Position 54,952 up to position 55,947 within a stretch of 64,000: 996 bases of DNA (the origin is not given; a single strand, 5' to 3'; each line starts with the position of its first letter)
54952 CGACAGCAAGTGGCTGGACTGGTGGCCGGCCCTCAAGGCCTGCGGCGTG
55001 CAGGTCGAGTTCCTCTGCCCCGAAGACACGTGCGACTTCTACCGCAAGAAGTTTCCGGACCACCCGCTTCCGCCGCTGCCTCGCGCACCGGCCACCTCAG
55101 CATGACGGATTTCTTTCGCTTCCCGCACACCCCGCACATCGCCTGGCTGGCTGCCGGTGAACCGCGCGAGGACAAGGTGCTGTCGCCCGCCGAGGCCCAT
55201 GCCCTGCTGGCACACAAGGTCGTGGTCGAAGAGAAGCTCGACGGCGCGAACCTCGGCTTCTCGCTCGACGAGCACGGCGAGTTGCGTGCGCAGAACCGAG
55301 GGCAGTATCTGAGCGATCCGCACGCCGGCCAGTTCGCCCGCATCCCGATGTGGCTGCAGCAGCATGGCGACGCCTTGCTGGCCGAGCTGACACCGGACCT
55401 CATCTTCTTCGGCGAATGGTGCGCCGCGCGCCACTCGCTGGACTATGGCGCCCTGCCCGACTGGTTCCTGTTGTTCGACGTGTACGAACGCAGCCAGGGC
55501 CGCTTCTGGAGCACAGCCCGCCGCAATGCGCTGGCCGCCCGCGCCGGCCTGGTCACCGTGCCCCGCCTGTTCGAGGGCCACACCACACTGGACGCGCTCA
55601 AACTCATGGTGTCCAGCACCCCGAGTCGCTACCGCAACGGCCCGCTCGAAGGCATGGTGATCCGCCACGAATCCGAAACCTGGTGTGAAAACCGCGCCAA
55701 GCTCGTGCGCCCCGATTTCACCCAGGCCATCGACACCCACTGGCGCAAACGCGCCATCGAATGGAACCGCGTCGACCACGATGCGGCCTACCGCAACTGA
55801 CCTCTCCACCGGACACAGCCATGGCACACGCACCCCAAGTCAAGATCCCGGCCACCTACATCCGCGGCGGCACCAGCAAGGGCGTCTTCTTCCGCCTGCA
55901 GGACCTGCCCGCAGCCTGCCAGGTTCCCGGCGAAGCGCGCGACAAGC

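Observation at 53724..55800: Candidate new RNA cut-and-repair conflict system: ATPase + PIN nuclease + RNA ligase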

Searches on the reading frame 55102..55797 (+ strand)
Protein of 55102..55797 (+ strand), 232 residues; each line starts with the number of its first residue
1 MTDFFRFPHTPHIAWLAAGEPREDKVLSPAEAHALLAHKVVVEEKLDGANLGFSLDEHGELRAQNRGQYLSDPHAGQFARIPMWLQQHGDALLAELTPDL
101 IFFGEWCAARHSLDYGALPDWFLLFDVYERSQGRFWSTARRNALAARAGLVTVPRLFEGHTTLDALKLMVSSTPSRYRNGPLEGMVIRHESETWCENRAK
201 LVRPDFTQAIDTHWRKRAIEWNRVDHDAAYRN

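Call 3: search_protein_families(library=pfam, proteins=[window:55102-55797:+], max_evalue=1)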
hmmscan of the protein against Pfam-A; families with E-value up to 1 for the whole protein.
window:55102-55797:+ (232 aa): 1 family
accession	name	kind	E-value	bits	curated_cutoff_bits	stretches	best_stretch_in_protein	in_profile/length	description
PF09414.15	RNA_ligase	-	5.2e-34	118.3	27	1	39-201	2-170/171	RNA ligase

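Call 4: search_protein_families(library=padloc, proteins=[window:55102-55797:+], max_evalue=1)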
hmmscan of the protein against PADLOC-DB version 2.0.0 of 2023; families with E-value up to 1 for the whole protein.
window:55102-55797:+ (232 aa): 0 families

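Call 5: search_protein_families(library=ncbifam, proteins=[window:55102-55797:+], max_evalue=1)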
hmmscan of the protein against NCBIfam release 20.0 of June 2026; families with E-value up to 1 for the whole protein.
window:55102-55797:+ (232 aa): 1 family
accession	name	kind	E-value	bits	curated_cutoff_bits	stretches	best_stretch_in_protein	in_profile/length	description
TIGR01209.1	TIGR01209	hypoth_equivalog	0.00045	19.1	136.9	1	36-191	77-227/375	RNA ligase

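Call 29: find_homologous_proteins(query=window:55102-55797:+)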
Query window:55102-55797:+ (232 aa): 4004 proteins with E <= 0.001 among 5779 candidates; the best 120 are listed.
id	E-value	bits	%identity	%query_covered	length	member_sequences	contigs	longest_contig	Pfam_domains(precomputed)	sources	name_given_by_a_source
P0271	4.2e-154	529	98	100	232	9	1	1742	PF09414.16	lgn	-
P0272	4.1e-143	493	92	100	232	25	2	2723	PF09414.16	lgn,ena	-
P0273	3.0e-138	477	88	100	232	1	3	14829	PF09414.16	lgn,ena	-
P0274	3.5e-133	461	87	100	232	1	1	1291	PF09414.16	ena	-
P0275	6.4e-131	453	84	100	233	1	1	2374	PF09414.16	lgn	-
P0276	4.6e-127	441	90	92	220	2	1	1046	PF09414.16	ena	-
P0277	2.2e-116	406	78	98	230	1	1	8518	PF09414.16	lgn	-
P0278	8.7e-116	404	75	99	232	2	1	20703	PF09414.16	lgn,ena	-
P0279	1.4e-115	403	77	97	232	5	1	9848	PF09414.16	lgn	-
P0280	1.8e-114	399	74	99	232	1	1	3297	PF09414.16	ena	-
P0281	2.5e-114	399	76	97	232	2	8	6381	PF09414.16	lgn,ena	-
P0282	5.4e-114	398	73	99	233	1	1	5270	PF09414.16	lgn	-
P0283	5.5e-114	398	76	97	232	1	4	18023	PF09414.16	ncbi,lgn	-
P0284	9.3e-114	397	75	97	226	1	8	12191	PF09414.16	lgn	-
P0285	1.2e-113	397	76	97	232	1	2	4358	PF09414.16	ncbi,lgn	-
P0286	2.4e-113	396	75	99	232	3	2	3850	PF09414.16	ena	-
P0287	2.5e-113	396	75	97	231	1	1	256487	PF09414.16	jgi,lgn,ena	-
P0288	4.4e-113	395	78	96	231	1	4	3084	PF09414.16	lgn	-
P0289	4.6e-113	395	74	98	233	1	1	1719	PF09414.16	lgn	-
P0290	4.7e-113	395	74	99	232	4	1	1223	PF09414.16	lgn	-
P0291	9.4e-113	394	72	99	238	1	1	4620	PF09414.16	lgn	-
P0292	1.0e-112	394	73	97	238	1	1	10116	PF09414.16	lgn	-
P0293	1.0e-112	394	72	99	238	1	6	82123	PF09414.16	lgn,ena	-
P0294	1.1e-112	394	76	97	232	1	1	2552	PF09414.16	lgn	-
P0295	1.3e-112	393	72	98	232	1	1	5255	PF09414.16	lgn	-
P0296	1.9e-112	393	73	99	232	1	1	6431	PF09414.16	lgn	-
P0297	2.8e-112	392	72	99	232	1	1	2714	PF09414.16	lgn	-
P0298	2.9e-112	392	73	98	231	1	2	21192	PF09414.16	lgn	-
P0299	3.9e-112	392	74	97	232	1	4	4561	PF09414.16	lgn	-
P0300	4.1e-112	392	73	99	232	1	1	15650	PF09414.16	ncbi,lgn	-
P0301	4.9e-112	392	75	97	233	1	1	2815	PF09414.16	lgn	-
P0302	5.5e-112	391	75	97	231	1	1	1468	PF09414.16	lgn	-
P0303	5.6e-112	391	75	97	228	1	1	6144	PF09414.16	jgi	jgi:ATP-dependent RNA circularization protein (DNA/RNA ligase family)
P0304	6.5e-112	391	74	98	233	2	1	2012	PF09414.16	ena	-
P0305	6.7e-112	391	72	100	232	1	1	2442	PF09414.16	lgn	-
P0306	7.1e-112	391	74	98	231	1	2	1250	PF09414.16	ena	-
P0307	7.3e-112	391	73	98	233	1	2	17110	PF09414.16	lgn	-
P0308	7.3e-112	391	74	99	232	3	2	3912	PF09414.16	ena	-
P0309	7.9e-112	391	74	98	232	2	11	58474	PF09414.16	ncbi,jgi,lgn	jgi:ATP-dependent RNA circularization protein (DNA/RNA ligase family)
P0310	7.9e-112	391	74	98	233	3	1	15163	PF09414.16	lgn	-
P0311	8.0e-112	391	74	97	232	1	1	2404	PF09414.16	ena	-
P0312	8.3e-112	391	74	98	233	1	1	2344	PF09414.16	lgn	-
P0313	1.1e-111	390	73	99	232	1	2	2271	PF09414.16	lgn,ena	-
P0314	1.2e-111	390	73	98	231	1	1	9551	PF09414.16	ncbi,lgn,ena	-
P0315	1.2e-111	390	75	97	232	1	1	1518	PF09414.16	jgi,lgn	jgi:ATP-dependent RNA circularization protein (DNA/RNA ligase family)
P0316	1.5e-111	390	74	99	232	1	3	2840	PF09414.16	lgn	-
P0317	1.5e-111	390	77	97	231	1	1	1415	PF09414.16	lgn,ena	-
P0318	1.8e-111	390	74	97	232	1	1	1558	PF09414.16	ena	-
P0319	1.9e-111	390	74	97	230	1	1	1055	PF09414.16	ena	-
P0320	2.0e-111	390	74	97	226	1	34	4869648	PF09414.16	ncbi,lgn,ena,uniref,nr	ncbi:RNA ligase family protein [Methylocaldum szegediense]|uniref:RNA ligase domain, REL/Rln2 n=1 Ta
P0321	2.1e-111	389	74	98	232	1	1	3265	PF09414.16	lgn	-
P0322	2.2e-111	389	73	98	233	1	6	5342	PF09414.16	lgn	-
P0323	2.3e-111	389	73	97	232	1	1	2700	PF09414.16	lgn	-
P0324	3.0e-111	389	74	97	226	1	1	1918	PF09414.16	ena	-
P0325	3.2e-111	389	74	97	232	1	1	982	PF09414.16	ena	-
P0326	3.9e-111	389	75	97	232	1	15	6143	PF09414.16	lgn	-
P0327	4.3e-111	388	73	98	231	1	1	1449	PF09414.16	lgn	-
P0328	4.5e-111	388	75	97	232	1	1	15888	PF09414.16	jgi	jgi:ATP-dependent RNA circularization protein (DNA/RNA ligase family)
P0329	5.4e-111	388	72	97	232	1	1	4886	PF09414.16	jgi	jgi:ATP-dependent RNA circularization protein (DNA/RNA ligase family)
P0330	8.1e-111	388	74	98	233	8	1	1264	PF09414.16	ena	-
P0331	8.7e-111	387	74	96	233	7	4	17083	PF09414.16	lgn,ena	-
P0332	9.1e-111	387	73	98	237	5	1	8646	PF09414.16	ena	-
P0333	1.1e-110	387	73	98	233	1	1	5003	PF09414.16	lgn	-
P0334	1.1e-110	387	73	98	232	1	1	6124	PF09414.16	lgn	-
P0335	1.2e-110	387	73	97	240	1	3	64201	PF09414.16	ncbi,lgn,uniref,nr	ncbi:RNA ligase family protein [Nitrosomonas sp.]|uniref:RNA ligase family protein n=1 Tax=Nitrosomo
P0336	1.3e-110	387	73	98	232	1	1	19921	PF09414.16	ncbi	-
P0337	1.3e-110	387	75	97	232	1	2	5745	PF09414.16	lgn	-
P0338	1.3e-110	387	75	97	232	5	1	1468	PF09414.16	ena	-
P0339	1.4e-110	387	73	98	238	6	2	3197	PF09414.16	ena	-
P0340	1.4e-110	387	72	99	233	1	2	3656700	PF09414.16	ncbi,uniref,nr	ncbi:RNA ligase family protein [Ralstonia solanacearum]|uniref:RNA ligase family protein n=1 Tax=Ral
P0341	1.5e-110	387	75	97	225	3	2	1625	PF09414.16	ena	-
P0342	1.6e-110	387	72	98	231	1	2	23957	PF09414.16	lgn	-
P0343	1.7e-110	386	74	97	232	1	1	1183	PF09414.16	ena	-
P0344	1.8e-110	386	74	97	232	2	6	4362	PF09414.16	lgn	-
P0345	1.8e-110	386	72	99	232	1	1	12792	PF09414.16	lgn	-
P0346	1.9e-110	386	73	98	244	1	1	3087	PF09414.16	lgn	-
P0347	1.9e-110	386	72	99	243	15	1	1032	PF09414.16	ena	-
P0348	1.9e-110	386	73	100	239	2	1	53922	PF09414.16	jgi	-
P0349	1.9e-110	386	72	100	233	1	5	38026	PF09414.16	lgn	-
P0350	2.1e-110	386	73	97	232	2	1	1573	PF09414.16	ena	-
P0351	2.1e-110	386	74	97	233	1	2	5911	PF09414.16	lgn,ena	-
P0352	2.3e-110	386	75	97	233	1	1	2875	PF09414.16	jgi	jgi:ATP-dependent RNA circularization protein (DNA/RNA ligase family)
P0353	2.5e-110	386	73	98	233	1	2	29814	PF09414.16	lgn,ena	-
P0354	2.5e-110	386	72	99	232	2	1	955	PF09414.16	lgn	-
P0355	2.7e-110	386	73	96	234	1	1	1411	PF09414.16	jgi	jgi:ATP-dependent RNA circularization protein (DNA/RNA ligase family)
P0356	2.7e-110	386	73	98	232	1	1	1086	PF09414.16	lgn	-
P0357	2.8e-110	386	73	98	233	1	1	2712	PF09414.16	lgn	-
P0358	2.9e-110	386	74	98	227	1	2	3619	PF09414.16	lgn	-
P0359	3.2e-110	386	74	97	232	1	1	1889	PF09414.16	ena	-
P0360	3.3e-110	386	72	99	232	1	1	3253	PF09414.16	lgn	-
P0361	3.9e-110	385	74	97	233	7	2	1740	PF09414.16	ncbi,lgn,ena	-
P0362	4.2e-110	385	73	99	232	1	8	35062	PF09414.16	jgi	jgi:ATP-dependent RNA circularization protein (DNA/RNA ligase family)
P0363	4.2e-110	385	74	97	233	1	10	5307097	PF09414.16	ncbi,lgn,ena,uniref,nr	ncbi:RNA ligase family protein [Pseudomonas kulmbachensis]|uniref:RNA ligase family protein n=1 Tax=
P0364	4.7e-110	385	73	98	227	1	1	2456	PF09414.16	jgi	jgi:ATP-dependent RNA circularization protein (DNA/RNA ligase family)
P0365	4.8e-110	385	74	96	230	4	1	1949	PF09414.16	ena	-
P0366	4.9e-110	385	72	98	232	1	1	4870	PF09414.16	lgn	-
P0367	4.9e-110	385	73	98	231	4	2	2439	PF09414.16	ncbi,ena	-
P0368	5.0e-110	385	73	97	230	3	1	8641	PF09414.16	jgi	jgi:ATP-dependent RNA circularization protein (DNA/RNA ligase family)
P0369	5.2e-110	385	73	98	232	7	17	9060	PF09414.16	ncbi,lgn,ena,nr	ncbi:MAG TPA: RNA ligase family protein [Agitococcus sp.]|nr:RNA ligase family protein [Agitococcus 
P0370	5.3e-110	385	74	96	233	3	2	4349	PF09414.16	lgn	-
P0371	5.3e-110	385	73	99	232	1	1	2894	PF09414.16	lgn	-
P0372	5.7e-110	385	73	97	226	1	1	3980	PF09414.16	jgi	jgi:ATP-dependent RNA circularization protein (DNA/RNA ligase family)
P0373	5.9e-110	385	72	98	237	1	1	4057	PF09414.16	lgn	-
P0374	6.1e-110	385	73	98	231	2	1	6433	PF09414.16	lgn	-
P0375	6.1e-110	385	73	98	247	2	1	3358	PF09414.16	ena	-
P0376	6.1e-110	385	75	97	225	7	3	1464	PF09414.16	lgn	-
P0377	6.5e-110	385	74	99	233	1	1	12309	PF09414.16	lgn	-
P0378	6.7e-110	385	74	97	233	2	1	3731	PF09414.16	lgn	-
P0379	7.2e-110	384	74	98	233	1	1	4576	PF09414.16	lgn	-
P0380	7.2e-110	384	74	98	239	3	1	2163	PF09414.16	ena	-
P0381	7.3e-110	384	73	99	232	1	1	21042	PF09414.16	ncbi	-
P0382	7.8e-110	384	73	99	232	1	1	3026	PF09414.16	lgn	-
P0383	1.0e-109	384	75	97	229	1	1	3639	PF09414.16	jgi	jgi:ATP-dependent RNA circularization protein (DNA/RNA ligase family)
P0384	1.0e-109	384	74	97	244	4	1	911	PF09414.16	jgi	jgi:ATP-dependent RNA circularization protein (DNA/RNA ligase family)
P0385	1.0e-109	384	72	98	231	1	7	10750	PF09414.16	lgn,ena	-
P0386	1.2e-109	384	70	99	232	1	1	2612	PF09414.16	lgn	-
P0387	1.2e-109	384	72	98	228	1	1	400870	PF09414.16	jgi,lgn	-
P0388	1.2e-109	384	71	98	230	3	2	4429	PF09414.16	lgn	-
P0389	1.3e-109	384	74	97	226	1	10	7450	PF09414.16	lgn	-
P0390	1.3e-109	384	73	97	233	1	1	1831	PF09414.16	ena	-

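Call 33: search_solved_structures(query=window:55102-55797:+, max_evalue=1, show_alignments=2)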
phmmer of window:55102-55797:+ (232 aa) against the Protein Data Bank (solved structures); distinct sequences matched with E-value up to 1: 38.
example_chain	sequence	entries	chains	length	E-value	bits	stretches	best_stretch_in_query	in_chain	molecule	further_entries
5d1o_A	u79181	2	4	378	0.075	15.9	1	26-159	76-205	ATP-dependent RNA ligase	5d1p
9vxl_A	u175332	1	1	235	0.18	14.7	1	75-151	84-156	ADP-ribosyl cyclase/cyclic ADP-ribose hydrolase 1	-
8zye_A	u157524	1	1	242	0.19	14.6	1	75-151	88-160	ADP-ribosyl cyclase/cyclic ADP-ribose hydrolase 1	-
1zvm_A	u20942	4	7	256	0.21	14.5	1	75-151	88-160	ADP-ribosyl cyclase 1 | ADP-ribosyl cyclase/cyclic ADP-ribose hydrolase 1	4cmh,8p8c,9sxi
1yh3_A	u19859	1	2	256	0.21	14.5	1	75-151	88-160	ADP-ribosyl cyclase 1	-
6edr_A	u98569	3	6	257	0.21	14.4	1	75-151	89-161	ADP-ribosyl cyclase/cyclic ADP-ribose hydrolase 1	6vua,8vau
4ogw_A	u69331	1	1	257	0.21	14.4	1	75-151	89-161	ADP-ribosyl cyclase 1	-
8byu_A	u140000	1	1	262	0.22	14.4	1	75-151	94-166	ADP-ribosyl cyclase/cyclic ADP-ribose hydrolase 1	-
3dzj_A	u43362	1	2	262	0.22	14.4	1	75-151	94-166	ADP-ribosyl cyclase 1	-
4xjs_A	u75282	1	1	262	0.22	14.4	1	75-151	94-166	ADP-ribosyl cyclase/cyclic ADP-ribose hydrolase 1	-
4xjt_A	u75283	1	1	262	0.22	14.4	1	75-151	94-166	ADP-ribosyl cyclase/cyclic ADP-ribose hydrolase 1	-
9goy_A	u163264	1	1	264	0.23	14.4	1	75-151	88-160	ADP-ribosyl cyclase/cyclic ADP-ribose hydrolase 1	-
7vke_A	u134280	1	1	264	0.23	14.4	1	75-151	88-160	ADP-ribosyl cyclase/cyclic ADP-ribose hydrolase 1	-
7dha_A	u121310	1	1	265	0.23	14.4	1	75-151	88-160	ADP-ribosyl cyclase/cyclic ADP-ribose hydrolase 1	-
8d0m_A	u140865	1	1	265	0.23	14.4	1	75-151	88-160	ADP-ribosyl cyclase/cyclic ADP-ribose hydrolase 1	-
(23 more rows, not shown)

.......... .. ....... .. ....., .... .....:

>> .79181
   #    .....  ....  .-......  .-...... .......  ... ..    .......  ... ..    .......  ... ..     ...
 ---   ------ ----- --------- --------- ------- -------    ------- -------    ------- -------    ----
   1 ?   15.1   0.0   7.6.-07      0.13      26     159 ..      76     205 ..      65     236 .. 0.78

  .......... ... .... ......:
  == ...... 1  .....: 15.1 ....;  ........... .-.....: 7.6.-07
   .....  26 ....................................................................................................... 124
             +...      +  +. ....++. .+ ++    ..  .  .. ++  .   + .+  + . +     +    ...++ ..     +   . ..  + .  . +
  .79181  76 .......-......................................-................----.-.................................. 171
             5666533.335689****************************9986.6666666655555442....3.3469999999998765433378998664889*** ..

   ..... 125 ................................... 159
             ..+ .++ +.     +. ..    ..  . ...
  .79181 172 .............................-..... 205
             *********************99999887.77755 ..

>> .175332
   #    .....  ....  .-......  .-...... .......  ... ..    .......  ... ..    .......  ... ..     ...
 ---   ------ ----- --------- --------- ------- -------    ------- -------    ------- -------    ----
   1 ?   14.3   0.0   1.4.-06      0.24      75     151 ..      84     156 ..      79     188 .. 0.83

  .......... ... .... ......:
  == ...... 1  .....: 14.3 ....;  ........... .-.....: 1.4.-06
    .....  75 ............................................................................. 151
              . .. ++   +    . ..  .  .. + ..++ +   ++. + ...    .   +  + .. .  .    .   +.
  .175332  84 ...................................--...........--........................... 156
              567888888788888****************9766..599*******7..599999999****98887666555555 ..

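Call 50: predict_structure(alignment_id=A4)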
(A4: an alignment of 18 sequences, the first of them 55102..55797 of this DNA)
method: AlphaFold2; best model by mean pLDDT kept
length: 232 residues; sequences in the alignment: 18
mean_pLDDT: 46.1   pTM: 0.50
mean pLDDT of the five models: 46.1, 45.6, 45.4, 45.1, 41.3
residues with pLDDT >= 90: 0; 70-90: 21; 50-70: 69; < 50: 142
segments of 3 or more residues with pLDDT < 50: 1-36, 38-49, 64-77, 107-117, 153-163, 175-179, 181-232
pLDDT, mean of each block of 10 residues (from residue 1): 29 28 38 43 35 65 45 43 62 76 56 44 65 68 70 43 50 49 35 31 33 27 29 35
secondary structure, 60 per line:
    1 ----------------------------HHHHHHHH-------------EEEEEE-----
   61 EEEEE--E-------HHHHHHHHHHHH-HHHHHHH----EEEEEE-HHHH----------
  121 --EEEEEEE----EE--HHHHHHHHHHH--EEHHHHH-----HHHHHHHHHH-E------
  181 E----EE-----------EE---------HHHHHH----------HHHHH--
elements in order: H29-36 E50-55 E61-65 H76-87 H89-95 E100-105 H107-110 E123-129 H138-148 H153-157 H163-172 H210-215 H226-230

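Call 51: search_solved_structures(query=A4, max_evalue=10, show_alignments=1)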
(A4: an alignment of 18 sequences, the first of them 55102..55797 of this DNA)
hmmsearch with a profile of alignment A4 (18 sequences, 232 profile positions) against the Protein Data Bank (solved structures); distinct sequences matched with E-value up to 10: 24.
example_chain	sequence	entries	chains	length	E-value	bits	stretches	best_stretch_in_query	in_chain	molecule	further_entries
2vug_A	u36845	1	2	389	0.011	18.3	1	37-181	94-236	PAB1020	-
5d1o_A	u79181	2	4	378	0.055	16.1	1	33-190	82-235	ATP-dependent RNA ligase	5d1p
4dvd_A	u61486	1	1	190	0.13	14.9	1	63-112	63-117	Polarity suppression protein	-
3rx6_A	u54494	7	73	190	0.2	14.2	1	63-109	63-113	Polarity suppression protein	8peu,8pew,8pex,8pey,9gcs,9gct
7cp2_A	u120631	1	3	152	0.23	14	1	75-111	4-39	CP530R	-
6lnl_A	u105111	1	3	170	0.26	13.9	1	75-111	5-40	60 kDa polyprotein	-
7bq9_B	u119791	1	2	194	0.32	13.6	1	75-111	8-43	60 kDa polyprotein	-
9vxl_A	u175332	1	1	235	0.36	13.4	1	75-147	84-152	ADP-ribosyl cyclase/cyclic ADP-ribose hydrolase 1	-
8zye_A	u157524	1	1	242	0.38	13.3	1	75-147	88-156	ADP-ribosyl cyclase/cyclic ADP-ribose hydrolase 1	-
9m72_C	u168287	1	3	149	0.4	13.3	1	77-111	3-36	p15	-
4ogw_A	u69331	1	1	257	0.42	13.2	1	75-147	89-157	ADP-ribosyl cyclase 1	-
1zvm_A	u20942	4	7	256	0.43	13.2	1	75-147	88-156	ADP-ribosyl cyclase 1 | ADP-ribosyl cyclase/cyclic ADP-ribose hydrolase 1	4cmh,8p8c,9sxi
1yh3_A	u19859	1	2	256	0.43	13.2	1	75-147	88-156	ADP-ribosyl cyclase 1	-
6edr_A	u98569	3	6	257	0.43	13.2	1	75-147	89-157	ADP-ribosyl cyclase/cyclic ADP-ribose hydrolase 1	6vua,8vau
3dzj_A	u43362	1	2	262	0.43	13.1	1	75-147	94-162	ADP-ribosyl cyclase 1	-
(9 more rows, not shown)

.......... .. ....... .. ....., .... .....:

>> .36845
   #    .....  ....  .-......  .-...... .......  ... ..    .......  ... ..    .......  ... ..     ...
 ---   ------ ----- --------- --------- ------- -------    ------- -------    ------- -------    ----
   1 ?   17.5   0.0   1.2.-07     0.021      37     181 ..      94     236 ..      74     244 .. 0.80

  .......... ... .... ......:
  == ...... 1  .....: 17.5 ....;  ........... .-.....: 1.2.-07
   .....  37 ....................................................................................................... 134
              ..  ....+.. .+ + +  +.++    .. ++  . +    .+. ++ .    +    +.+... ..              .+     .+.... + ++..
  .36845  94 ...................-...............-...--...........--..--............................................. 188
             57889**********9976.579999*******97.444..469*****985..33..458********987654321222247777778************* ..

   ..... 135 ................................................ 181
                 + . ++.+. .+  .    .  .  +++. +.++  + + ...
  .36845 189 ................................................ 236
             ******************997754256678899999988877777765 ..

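Call 58: search_dna_similar(query=window:55102-55797:+, collection=plasmids, mode=protein, max_evalue=0.001, max_rows=40)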
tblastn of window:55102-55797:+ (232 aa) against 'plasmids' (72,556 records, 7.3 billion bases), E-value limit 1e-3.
Records with a match: 50; places in all: 51; records where one place covers at least 80% of the query: 38.
Best place of each record, by identity: 60-80% 8; <60% 42.
By first word of the organism name: Ralstonia 12; Aeromonas 6; Bacillus 6; Pseudomonas 3; Variovorax 3; Haloterrigena 3; Embleya 2; Bosea 2; Vibrio 2; Acidithiobacillus 2; and 9 more.
By predicted mobility (MOB-suite, as given by PLSDB): non-mobilizable 36; mobilizable 7; conjugative 7.
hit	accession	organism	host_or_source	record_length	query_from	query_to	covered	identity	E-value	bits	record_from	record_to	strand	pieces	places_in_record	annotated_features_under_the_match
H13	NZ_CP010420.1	Azotobacter chroococcum NCIMB 8003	cell culture,soil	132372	1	227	98%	69.2%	4e-98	319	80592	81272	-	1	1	RNA ligase family protein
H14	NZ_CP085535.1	Aeromonas salmonicida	Brook charr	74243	1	224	97%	68.9%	1e-94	310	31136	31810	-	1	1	RNA ligase family protein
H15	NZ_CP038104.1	Aeromonas salmonicida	Salvelinus fontinalis,whole organism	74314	1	224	97%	68.9%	1e-94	310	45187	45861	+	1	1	RNA ligase family protein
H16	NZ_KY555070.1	Aeromonas salmonicida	-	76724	1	224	97%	68.9%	1e-94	310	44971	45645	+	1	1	RNA ligase family protein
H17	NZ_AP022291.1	Aeromonas veronii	-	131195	1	224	97%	68.4%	1e-93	306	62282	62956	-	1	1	RNA ligase family protein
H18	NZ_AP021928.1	Aeromonas caviae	-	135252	1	224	97%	68.4%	1e-93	306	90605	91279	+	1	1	RNA ligase family protein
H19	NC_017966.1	Tistrella mobilis KA081020-065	-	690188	1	226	97%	60.9%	5e-75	253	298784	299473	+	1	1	RNA ligase family protein | hypothetical protein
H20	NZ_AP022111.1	Aeromonas caviae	-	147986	68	224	68%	66.9%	4e-61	213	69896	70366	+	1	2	none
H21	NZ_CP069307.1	Rhodococcus aetherivorans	monoisolate,Minnesota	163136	1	228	98%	45.6%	4e-47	173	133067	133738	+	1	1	RNA ligase family protein | hypothetical protein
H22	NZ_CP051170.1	Ralstonia pseudosolanacearum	Whole organism,potato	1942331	3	210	90%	34.7%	8e-22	100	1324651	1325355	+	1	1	none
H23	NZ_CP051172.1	Ralstonia pseudosolanacearum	Whole organism,potato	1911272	3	210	90%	34.7%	3e-21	99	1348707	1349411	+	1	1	none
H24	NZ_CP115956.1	Ralstonia pseudosolanacearum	Solanum tuberosum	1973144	3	210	90%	34.7%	3e-21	99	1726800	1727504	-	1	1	none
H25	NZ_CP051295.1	Ralstonia solanacearum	Plantain,cell culture,stem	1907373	3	210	90%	34.3%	2e-21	100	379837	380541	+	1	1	none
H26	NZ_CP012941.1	Ralstonia solanacearum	plantain,cell culture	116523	3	210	90%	34.3%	2e-21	99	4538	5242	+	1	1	RNA ligase family protein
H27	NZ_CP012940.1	Ralstonia solanacearum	plantain,cell culture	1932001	3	210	90%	34.3%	3e-21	99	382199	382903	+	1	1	none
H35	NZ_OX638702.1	Pseudomonas aeruginosa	Homo sapiens,blood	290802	6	210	88%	32.6%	6e-23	103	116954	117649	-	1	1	RNA ligase family protein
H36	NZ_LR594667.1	Variovorax sp. SRS16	linuron-contaminated soil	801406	3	210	90%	31.8%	1e-18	91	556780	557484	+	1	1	RNA ligase family protein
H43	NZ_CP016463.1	Bosea sp. RAC05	Microbial isolate,Algal phycosphere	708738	6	224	94%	28.2%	4e-14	78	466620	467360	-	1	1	RNA ligase family protein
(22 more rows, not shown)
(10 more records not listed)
